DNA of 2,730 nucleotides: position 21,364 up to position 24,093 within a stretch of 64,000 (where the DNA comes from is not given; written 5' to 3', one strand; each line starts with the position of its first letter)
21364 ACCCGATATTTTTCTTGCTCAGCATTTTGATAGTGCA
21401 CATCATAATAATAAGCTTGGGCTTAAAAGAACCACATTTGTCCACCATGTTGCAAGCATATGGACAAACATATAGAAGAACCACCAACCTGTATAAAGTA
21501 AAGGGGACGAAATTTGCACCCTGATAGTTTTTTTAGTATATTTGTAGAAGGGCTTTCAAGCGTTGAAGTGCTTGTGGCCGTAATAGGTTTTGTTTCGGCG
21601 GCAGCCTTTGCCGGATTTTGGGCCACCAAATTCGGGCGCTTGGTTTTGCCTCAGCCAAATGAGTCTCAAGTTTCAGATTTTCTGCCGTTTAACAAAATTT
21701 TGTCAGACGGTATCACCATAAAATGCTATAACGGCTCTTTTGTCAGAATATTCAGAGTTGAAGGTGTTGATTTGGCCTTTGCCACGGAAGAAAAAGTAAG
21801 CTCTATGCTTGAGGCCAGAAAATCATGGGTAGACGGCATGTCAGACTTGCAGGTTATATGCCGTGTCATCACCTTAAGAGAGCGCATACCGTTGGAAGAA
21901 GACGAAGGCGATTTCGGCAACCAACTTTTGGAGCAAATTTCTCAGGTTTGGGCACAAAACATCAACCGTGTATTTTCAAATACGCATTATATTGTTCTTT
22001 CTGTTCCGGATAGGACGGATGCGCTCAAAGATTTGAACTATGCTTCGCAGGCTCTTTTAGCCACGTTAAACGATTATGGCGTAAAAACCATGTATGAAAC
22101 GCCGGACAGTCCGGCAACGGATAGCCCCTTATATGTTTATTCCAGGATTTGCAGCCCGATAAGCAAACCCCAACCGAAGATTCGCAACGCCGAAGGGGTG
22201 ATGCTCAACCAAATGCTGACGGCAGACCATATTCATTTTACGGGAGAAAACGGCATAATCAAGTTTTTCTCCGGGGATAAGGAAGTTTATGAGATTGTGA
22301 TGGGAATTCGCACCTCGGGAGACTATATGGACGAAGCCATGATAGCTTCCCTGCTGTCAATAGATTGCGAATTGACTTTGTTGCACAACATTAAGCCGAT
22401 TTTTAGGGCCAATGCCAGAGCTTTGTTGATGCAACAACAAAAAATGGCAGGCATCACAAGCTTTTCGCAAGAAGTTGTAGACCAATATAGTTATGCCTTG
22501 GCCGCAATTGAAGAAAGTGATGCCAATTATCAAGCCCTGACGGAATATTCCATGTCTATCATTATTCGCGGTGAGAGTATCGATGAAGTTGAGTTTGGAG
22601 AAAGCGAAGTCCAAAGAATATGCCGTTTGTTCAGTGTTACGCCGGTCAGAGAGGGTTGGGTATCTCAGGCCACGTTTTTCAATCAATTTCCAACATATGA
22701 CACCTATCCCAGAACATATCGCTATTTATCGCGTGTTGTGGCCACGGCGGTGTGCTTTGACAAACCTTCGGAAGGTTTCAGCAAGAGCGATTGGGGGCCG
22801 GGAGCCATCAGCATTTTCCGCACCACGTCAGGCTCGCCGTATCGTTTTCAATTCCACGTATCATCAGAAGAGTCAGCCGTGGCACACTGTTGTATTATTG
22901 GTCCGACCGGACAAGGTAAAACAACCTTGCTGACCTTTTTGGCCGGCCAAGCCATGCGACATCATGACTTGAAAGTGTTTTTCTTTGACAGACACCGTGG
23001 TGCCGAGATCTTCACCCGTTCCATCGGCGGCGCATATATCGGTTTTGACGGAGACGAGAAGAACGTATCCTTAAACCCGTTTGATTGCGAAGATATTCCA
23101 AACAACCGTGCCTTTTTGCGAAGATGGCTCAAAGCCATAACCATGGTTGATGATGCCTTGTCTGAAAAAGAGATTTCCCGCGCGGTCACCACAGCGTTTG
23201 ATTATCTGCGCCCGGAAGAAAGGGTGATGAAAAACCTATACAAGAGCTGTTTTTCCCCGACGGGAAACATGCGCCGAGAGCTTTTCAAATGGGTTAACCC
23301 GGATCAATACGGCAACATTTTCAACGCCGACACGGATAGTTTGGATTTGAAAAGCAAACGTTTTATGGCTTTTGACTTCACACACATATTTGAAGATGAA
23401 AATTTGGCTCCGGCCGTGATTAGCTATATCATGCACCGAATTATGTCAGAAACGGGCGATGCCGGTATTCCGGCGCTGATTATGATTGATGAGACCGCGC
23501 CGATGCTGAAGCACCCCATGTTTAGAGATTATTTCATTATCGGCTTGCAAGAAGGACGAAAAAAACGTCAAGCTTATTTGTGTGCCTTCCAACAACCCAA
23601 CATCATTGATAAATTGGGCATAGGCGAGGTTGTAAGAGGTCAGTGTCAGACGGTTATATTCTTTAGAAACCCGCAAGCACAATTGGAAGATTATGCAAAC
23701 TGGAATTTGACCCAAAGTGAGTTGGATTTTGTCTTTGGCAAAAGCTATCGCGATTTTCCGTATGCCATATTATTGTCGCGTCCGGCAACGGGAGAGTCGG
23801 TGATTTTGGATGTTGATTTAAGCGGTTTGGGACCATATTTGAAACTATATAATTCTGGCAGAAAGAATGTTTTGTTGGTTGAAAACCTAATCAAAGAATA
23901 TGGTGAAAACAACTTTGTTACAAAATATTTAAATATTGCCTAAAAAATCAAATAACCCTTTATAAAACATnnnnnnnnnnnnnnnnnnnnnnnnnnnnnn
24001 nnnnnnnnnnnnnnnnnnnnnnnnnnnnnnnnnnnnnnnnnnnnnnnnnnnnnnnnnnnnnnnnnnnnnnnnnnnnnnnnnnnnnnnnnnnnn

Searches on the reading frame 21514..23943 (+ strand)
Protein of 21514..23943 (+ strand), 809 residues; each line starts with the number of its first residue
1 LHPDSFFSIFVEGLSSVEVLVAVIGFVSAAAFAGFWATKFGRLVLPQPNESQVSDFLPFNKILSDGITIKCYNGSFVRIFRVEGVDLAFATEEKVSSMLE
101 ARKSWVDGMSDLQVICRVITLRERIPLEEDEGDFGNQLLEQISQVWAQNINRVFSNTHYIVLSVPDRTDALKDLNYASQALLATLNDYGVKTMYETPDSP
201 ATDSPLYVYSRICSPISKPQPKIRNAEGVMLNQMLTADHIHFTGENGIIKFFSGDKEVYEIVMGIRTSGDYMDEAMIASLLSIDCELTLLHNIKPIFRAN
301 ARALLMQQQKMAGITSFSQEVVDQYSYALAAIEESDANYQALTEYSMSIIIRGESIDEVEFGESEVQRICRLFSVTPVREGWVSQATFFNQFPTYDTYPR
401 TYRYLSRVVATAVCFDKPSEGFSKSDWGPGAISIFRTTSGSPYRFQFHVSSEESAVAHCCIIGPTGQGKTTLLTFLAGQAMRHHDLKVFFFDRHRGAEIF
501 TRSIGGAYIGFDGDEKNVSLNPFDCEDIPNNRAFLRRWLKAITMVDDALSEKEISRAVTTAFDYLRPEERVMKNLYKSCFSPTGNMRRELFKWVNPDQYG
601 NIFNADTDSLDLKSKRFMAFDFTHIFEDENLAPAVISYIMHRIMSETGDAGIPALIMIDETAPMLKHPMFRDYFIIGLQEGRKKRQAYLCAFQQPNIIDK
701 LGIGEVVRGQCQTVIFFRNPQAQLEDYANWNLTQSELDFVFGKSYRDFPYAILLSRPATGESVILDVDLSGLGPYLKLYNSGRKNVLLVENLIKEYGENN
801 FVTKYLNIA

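Call 7: search_protein_families(library=pfam, proteins=[window:21514-23943:+], max_evalue=0.001)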
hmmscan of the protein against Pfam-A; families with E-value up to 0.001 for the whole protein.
window:21514-23943:+ (809 aa): 3 families
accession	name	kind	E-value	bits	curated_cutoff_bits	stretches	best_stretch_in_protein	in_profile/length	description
PF03135.19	CagE_TrbE_VirB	-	8e-12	46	21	1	220-396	29-199/204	CagE, TrbE, VirB family, component of type IV transporter system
PF19044.6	P-loop_TraG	-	1.9e-05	24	25.8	0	583-669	181-267/413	TraG P-loop domain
PF25199.1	nSTAND_NTPase5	-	0.00028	21.2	34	1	450-494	35-79/145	Novel STAND NTPase 5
